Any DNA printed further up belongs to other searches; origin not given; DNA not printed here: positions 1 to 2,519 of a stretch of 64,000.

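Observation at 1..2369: IleRS-family paralog with both class I catalytic signatures (HIGH and KMSKS) degenerate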

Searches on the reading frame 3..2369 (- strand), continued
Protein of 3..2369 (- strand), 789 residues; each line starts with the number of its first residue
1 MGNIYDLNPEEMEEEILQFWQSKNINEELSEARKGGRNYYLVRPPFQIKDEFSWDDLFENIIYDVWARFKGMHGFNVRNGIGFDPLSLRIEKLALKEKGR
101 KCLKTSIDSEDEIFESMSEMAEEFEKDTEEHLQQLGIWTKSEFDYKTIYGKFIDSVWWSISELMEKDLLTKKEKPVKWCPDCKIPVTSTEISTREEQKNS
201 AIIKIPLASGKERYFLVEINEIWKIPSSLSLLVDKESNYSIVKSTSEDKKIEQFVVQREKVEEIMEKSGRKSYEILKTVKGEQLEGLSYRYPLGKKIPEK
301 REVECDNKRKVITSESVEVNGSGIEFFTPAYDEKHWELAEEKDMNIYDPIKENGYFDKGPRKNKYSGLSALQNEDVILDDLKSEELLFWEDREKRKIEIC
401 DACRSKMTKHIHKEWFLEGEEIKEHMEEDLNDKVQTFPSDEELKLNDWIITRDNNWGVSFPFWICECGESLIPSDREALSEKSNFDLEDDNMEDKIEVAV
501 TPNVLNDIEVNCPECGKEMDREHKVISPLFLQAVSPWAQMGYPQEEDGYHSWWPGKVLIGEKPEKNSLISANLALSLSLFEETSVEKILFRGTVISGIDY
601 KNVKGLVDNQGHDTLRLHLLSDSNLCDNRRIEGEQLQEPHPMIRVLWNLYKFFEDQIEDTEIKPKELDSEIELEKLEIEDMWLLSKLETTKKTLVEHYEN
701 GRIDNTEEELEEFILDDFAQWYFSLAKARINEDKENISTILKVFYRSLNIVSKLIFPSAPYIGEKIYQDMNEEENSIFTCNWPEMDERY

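Call 39: find_encoding_contigs(protein=P0056, flank=10000, max_places=4)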
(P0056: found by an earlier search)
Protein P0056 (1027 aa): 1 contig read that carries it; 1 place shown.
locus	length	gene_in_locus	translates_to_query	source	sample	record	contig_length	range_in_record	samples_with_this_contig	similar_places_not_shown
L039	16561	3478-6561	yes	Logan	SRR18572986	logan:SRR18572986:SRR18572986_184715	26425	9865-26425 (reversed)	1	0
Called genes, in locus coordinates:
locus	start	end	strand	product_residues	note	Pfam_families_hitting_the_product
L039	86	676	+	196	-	PF01750:HycI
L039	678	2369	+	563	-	PF00152:tRNA-synt_2 (faint), PF28494:GlyRS_ins_1 (faint), PF00587:tRNA-synt_2b, PF19302:DUF5915 (weak), PF03129:HGTP_anticodon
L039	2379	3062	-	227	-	PF01168:Ala_racemase_N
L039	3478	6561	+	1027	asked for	PF00133:tRNA-synt_1, PF01921:tRNA-synt_1f (faint), PF09334:tRNA-synt_1g, PF13603:tRNA-synt_1_2 (faint), PF09334:tRNA-synt_1g, PF01406:tRNA-synt_1e (weak), PF08264:Anticodon_1, PF19302:DUF5915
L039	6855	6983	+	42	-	-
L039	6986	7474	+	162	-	PF01257:2Fe-2S_thioredx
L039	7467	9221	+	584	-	PF01512:Complex1_51K, PF12797:Fer4_2 (faint), PF10589:NADH_4Fe-4S, PF13237:Fer4_10, PF14697:Fer4_21, PF12838:Fer4_7, PF13187:Fer4_9, PF00037:Fer4 (weak)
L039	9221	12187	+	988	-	PF13510:Fer2_4, PF14691:Fer4_20, PF07992:Pyr_redox_2, PF13450:NAD_binding_8, PF13738:Pyr_redox_3, PF00070:Pyr_redox (weak), PF22117:Fer4_Nqo3, PF04879:Molybdop_Fe4S4 (weak), +1 more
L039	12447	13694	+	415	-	PF02812:ELFV_dehydrog_N, PF00208:ELFV_dehydrog, PF02826:2-Hacid_dh_C (weak)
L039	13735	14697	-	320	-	PF01073:3Beta_HSD, PF01370:Epimerase, PF02719:Polysacc_synt_2, PF04321:RmlD_sub_bind, PF07993:NAD_binding_4 (faint), PF16363:GDP_Man_Dehyd, PF13460:NAD_binding_10 (weak)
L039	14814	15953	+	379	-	PF07318:DUF1464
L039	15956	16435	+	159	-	PF02566:OsmC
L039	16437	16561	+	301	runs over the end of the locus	PF01925:TauE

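Call 42: find_encoding_contigs(protein=P0128, flank=1000, max_places=4)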
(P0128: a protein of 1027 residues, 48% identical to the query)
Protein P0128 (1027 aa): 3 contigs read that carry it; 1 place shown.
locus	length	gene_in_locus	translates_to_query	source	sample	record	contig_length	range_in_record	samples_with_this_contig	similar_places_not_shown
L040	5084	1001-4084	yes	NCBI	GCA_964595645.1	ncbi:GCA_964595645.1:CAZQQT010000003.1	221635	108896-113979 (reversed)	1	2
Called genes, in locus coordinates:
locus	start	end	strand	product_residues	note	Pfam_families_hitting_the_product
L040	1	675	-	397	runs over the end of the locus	-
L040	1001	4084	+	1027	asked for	PF00133:tRNA-synt_1, PF09334:tRNA-synt_1g (weak), PF08264:Anticodon_1, PF19302:DUF5915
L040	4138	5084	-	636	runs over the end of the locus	PF00989:PAS, PF08448:PAS_4, PF08447:PAS_3, PF13426:PAS_9, PF13185:GAF_2, PF00989:PAS, PF13188:PAS_8, PF13426:PAS_9, +3 more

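Call 43: find_encoding_contigs(protein=P0127, flank=1000, max_places=4)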
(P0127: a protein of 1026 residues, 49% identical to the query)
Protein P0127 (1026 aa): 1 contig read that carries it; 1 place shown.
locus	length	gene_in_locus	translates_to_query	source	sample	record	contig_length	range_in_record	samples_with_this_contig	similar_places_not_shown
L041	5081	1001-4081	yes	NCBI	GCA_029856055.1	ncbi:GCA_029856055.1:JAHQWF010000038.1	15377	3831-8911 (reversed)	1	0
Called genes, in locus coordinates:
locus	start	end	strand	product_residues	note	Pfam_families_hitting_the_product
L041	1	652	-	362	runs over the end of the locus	-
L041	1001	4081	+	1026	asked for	PF00133:tRNA-synt_1, PF09334:tRNA-synt_1g, PF01406:tRNA-synt_1e (weak), PF08264:Anticodon_1, PF19302:DUF5915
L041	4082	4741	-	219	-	-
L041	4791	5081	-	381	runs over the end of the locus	PF01924:HypD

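Call 52: search_protein_families(library=pfam, proteins=[L033:8156-10477:+, L034:8216-10561:+, L006:3-1574:-, L017:2370-4034:-, L021:17223-18113:+, L032:2-1924:+, L035:14360-15385:+, L035:5380-7155:+, L035:7159-9054:+, L021:9905-15463:+], max_evalue=0.001)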
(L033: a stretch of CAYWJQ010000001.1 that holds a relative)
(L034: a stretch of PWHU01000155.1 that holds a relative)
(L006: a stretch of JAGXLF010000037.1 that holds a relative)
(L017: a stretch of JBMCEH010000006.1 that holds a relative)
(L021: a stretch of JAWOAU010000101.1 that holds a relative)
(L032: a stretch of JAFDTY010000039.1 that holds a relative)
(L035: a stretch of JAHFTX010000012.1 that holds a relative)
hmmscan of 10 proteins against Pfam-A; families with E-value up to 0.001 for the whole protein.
L033:8156-10477:+ (774 aa): 6 families
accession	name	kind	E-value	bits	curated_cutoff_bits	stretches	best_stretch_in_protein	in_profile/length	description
PF05763.18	DUF835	-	1.9e-23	83.2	33.1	1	629-768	8-135/136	Protein of unknown function (DUF835)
PF13240.11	Zn_Ribbon_1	-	2.1e-08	34.1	25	1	119-138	2-21/23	zinc-ribbon domain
PF13248.11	Zn_ribbon_3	-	5.7e-08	32.4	27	1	118-138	4-24/26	zinc-ribbon domain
PF12773.13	DZR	-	7.4e-06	26.5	27.3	0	17-37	25-45/45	Double zinc ribbon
PF10571.15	UPF0547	-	1.4e-05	25.5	29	0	18-37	2-21/26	Uncharacterised protein family UPF0547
PF17032.10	Zn_ribbon_15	-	0.00041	21.5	28.9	0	12-37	48-73/73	zinc-ribbon family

L034:8216-10561:+ (782 aa): 1 family
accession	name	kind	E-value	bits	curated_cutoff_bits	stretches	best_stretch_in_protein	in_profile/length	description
PF05763.18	DUF835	-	4.6e-27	94.9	33.1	1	685-776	43-135/136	Protein of unknown function (DUF835)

L006:3-1574:- (524 aa): 3 families
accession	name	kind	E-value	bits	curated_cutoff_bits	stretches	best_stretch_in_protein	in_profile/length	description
PF05763.18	DUF835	-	4.4e-21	75.5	33.1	1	23-152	3-134/136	Protein of unknown function (DUF835)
PF24336.1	DUF7504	-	0.00011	23.1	27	1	87-158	101-177/179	Family of unknown function (DUF7504)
PF04519.19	Bactofilin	-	0.00076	20.1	27.9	0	438-515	4-77/98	Polymer-forming cytoskeletal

L017:2370-4034:- (555 aa): 4 families
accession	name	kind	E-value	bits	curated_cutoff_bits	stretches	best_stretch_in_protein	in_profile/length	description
PF05763.18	DUF835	-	7.3e-23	81.3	33.1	1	24-152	4-134/136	Protein of unknown function (DUF835)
PF04519.19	Bactofilin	-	1.7e-08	35.1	27.9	1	423-520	3-96/98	Polymer-forming cytoskeletal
PF24336.1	DUF7504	-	3.9e-05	24.6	27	1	95-158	108-177/179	Family of unknown function (DUF7504)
PF07407.17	Seadorna_VP6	-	0.00077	19.1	27.2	0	219-314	13-107/399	Seadornavirus VP6 protein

L021:17223-18113:+ (297 aa): 2 families
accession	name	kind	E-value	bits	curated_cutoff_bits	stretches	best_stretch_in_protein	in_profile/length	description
PF00072.30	Response_reg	-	2.2e-25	89.4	30.2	1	15-129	1-110/111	Response regulator receiver domain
PF05763.18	DUF835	-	2.8e-23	82.6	33.1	1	168-289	12-133/136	Protein of unknown function (DUF835)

L032:2-1924:+ (641 aa): 1 family
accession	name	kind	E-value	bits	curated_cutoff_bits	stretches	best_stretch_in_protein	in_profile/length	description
PF05763.18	DUF835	-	6.9e-33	113.8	33.1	1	502-634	2-135/136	Protein of unknown function (DUF835)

L035:14360-15385:+ (342 aa): 1 family
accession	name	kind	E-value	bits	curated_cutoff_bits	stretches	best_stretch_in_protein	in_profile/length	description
PF05763.18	DUF835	-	1.2e-31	109.7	33.1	1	207-335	9-136/136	Protein of unknown function (DUF835)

L035:5380-7155:+ (592 aa): 5 families
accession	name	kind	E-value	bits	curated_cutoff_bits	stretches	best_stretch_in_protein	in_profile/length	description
PF05763.18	DUF835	-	1.6e-25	89.9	33.1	1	458-583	13-136/136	Protein of unknown function (DUF835)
PF13426.13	PAS_9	-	3.4e-11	43.8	27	1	283-383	2-103/103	PAS domain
PF14361.12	RsbRD_N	-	2.6e-07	31.7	24.3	1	138-228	4-103/104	RsbT co-antagonist protein rsbRD N-terminal domain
PF08448.16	PAS_4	-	6e-07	30.1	23.1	1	286-385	10-109/110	PAS fold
PF00989.32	PAS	-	1.3e-06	28.8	22.6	1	278-381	7-113/113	PAS fold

L035:7159-9054:+ (632 aa): 9 families
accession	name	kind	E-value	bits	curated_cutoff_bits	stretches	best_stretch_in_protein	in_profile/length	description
PF05763.18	DUF835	-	1.1e-32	113.2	33.1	1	478-608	8-136/136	Protein of unknown function (DUF835)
PF00989.32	PAS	-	9.4e-31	106.6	22.6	2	293-400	5-113/113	PAS fold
PF08448.16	PAS_4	-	1.1e-30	106.6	23.1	2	173-278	3-109/110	PAS fold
PF13426.13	PAS_9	-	1.9e-24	86.3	27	2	177-275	3-102/103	PAS domain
PF13188.13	PAS_8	-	9.2e-15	54.4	21.8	2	291-339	3-48/65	PAS domain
PF08447.18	PAS_3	-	2.4e-10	41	25.6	1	190-264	4-82/89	PAS fold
PF24820.1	Diguanyl_cycl_sensor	-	2e-08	34.6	28.1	0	170-226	1-57/109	Diguanylate cyclase-like sensor domain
PF13596.12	PAS_10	-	2.1e-07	32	22.1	0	295-400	5-105/106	PAS domain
PF12860.13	PAS_7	-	0.00041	20.9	27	0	172-278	2-111/115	PAS fold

L021:9905-15463:+ (1853 aa): 8 families
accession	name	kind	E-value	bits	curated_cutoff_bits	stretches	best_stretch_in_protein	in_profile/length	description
PF00133.28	tRNA-synt_1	-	1.6e-28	100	22.7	1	47-606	4-357/414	tRNA synthetases class I (I, L, M and V)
PF05763.18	DUF835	-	1.6e-28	99.6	33.1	1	1264-1392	6-135/136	Protein of unknown function (DUF835)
PF08264.19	Anticodon_1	-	3.7e-24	85.7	25.1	1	701-847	1-146/148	Anticodon-binding domain of tRNA ligase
PF19302.4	DUF5915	-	1.4e-15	57.8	27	1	866-1063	2-192/195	Domain of unknown function (DUF5915)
PF14520.12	HHH_5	-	1.5e-11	45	27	2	1076-1127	5-56/57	Helix-hairpin-helix domain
PF09334.17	tRNA-synt_1g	-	0.0003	20.1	20.1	0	416-493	160-238/391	tRNA synthetases class I (M)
PF12773.13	DZR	-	0.00035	21.1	27.3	0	1448-1467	26-45/45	Double zinc ribbon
PF13248.11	Zn_ribbon_3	-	0.00055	19.8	27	0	1448-1468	4-24/26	zinc-ribbon domain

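Call 73: predict_structure(alignment_id=A3)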
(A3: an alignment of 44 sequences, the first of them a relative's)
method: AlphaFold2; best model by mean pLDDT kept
length: 1045 residues; sequences in the alignment: 44
mean_pLDDT: 87.5   pTM: 0.83
mean pLDDT of the five models: 87.5, 87.3, 85.6, 85.2, 84.6
residues with pLDDT >= 90: 526; 70-90: 462; 50-70: 45; < 50: 12
segments of 3 or more residues with pLDDT < 50: 1-4, 490-495
pLDDT, mean of each block of 10 residues (from residue 1): 65 94 89 90 92 91 95 93 92 84 54 88 93 87 87 95 94 92 89 89 91 91 91 94 85 93 90 92 93 87 77 81 91 91 88 85 87 92 93 90 91 90 69 80 82 88 92 92 74 57 79 90 92 95 89 93 76 91 91 84 89 95 88 87 94 90 82 90 97 95 95 96 90 81 95 97 94 81 94 94 92 86 89 85 91 87 68 87 87 83 82 83 82 81 86 86 90 84 88 88 88 86 85 86 90
secondary structure, 60 per line:
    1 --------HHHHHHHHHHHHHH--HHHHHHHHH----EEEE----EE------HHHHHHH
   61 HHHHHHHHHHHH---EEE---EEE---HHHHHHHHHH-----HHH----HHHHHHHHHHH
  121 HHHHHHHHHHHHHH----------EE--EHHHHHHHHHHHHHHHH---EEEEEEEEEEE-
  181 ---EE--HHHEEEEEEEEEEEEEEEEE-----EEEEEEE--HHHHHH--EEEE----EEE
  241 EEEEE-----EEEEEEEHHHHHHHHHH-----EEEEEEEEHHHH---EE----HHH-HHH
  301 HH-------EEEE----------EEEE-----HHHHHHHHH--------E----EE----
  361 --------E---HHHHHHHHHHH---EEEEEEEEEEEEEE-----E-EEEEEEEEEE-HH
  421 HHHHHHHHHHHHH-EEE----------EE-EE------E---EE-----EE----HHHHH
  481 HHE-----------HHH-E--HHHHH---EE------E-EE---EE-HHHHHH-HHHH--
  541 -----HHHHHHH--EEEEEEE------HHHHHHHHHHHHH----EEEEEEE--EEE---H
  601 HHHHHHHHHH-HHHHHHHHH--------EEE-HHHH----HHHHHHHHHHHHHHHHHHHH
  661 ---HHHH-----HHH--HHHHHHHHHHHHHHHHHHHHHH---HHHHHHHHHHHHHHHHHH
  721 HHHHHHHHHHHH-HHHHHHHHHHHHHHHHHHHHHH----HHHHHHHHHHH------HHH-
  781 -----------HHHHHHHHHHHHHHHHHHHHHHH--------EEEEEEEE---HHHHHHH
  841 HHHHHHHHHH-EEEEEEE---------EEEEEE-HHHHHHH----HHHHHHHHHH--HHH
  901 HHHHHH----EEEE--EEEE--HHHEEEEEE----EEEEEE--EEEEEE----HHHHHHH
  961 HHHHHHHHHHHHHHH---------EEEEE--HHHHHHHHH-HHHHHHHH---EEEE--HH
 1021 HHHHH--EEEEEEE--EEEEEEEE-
elements in order (helices of 4 or more, strands of 3 or more residues): H9-22 H25-33 E38-41 H54-72 E76-78 E82-84 H88-97 H110-134 H150-165 E169-179 E191-207 E213-219 H222-227 E230-233 E238-245 E251-257 H258-267 E273-280 H281-284 H298-302 E310-313 E324-327 H333-341 H373-383 E387-400 E408-417 H419-433 E435-437 H476-482 H502-506 H528-533 H535-538 H546-552 E555-561 H568-580 E585-591 E594-596 H600-610 H612-620 E629-631 H633-636 H641-660 H664-667 H678-699 H703-732 H734-755 H760-770 H792-814 E823-830 H834-850 E852-858 E868-873 H875-881 H886-895 H898-906 E911-914 E917-920 E926-931 E936-941 E944-949 H954-975 E985-989 H992-1000 H1002-1009 E1013-1016 H1019-1025 E1028-1034 E1037-1044

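Call 77: fold_search(model_id=the predicted structure, library=pdb)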
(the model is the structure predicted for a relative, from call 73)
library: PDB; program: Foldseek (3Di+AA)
matches with E <= 10: 353; with E <= 0.001: 216
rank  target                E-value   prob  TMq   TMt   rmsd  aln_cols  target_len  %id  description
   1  8c9d                  8.3e-74  1.00  0.64  0.65   9.8      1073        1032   22  Priestia megaterium W130Q mutant of type 2 isoleucyl-tRNA synthetase complexed with an isoleucyl-adenylate analogue (released 2023-08-16)
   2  8c8v                  4.3e-73  1.00  0.64  0.64   9.9      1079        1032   22  Priestia megaterium mupirocin-resistant isoleucyl-tRNA synthetase 2 with a fully-resolved C-terminal tRNA-binding domain (released 2023-08-16)
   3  8c8w                  1.5e-72  1.00  0.64  0.65   9.9      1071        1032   22  Priestia megaterium mupirocin hyper-resistant HIGH motif mutant of type 2 isoleucyl-tRNA synthetase complexed with an is (released 2023-08-16)
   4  8c8u                  8.4e-71  1.00  0.63  0.64  12.2      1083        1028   22  Priestia megaterium mupirocin-resistant isoleucyl-tRNA synthetase 2 complexed with mupirocin (released 2023-08-23)
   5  8z1p_A                2.6e-64  1.00  0.63  0.62  12.4      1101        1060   18  Crystal structure of Saccharomyces cerevisiae isoleucyl-tRNA synthetase in complex with a mimic tRNA(Met) and isoleuci (released 2024-12-18)
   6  8wnd_A                1.9e-62  1.00  0.61  0.60  11.7      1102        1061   18  Crystal structure of Saccharomyces cerevisiae isoleucyl-tRNA synthetase in complex with tRNA(Ile) and isoleucine (released 2024-10-09)
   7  7d5c                  5.0e-57  1.00  0.59  0.67   9.5      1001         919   17  IleRS in complex with a tRNA site inhibitor (released 2021-02-24)
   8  9wqt                  3.2e-55  1.00  0.59  0.67   9.5      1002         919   17  Crystal structure of Saccharomyces cerevisiae isoleucyl-tRNA synthetase in complex with reveromycin A and isoleucine (released 2026-04-08)
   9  9wqs                  1.7e-54  1.00  0.59  0.67   9.1      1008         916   17  Crystal structure of Saccharomyces cerevisiae isoleucyl-tRNA synthetase in complex with reveromycin A and isoleucine (released 2026-04-08)
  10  8wnd_B                4.0e-51  1.00  0.59  0.65  10.2      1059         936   17  Crystal structure of Saccharomyces cerevisiae isoleucyl-tRNA synthetase in complex with tRNA(Ile) and isoleucine (released 2024-10-09)
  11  1ile                  1.4e-50  1.00  0.54  0.66   8.1       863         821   22  ISOLEUCYL-TRNA SYNTHETASE (released 1999-04-13)
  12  6ldk                  3.8e-49  1.00  0.58  0.72   6.4       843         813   19  Isoleucyl-tRNA synthetase from Candida albicans complexed with a isoleucyl-adenylate (released 2020-11-04)
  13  8c9f                  3.1e-48  1.00  0.54  0.60   8.9       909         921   18  Priestia megaterium inactive HIGH motif mutant of type1 isoleucyl-tRNA synthetase complexed with an isoleucyl-adenylate  (released 2023-08-16)
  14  8c9e                  1.3e-47  1.00  0.55  0.61   8.5       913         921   18  Priestia megaterium mupirocin-sensitive isoleucyl-tRNA synthetase 1 complexed with an isoleucyl-adenylate analogue (released 2023-08-16)
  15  1qu2_A                9.4e-41  1.00  0.51  0.57  10.7       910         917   18  INSIGHTS INTO EDITING FROM AN ILE-TRNA SYNTHETASE STRUCTURE WITH TRNA(ILE) AND MUPIROCIN (released 1999-08-31)
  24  6lr6_B                7.9e-27  1.00  0.40  0.42  19.3      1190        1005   12  The crystal structure of human cytoplasmic LRS (released 2020-03-25)
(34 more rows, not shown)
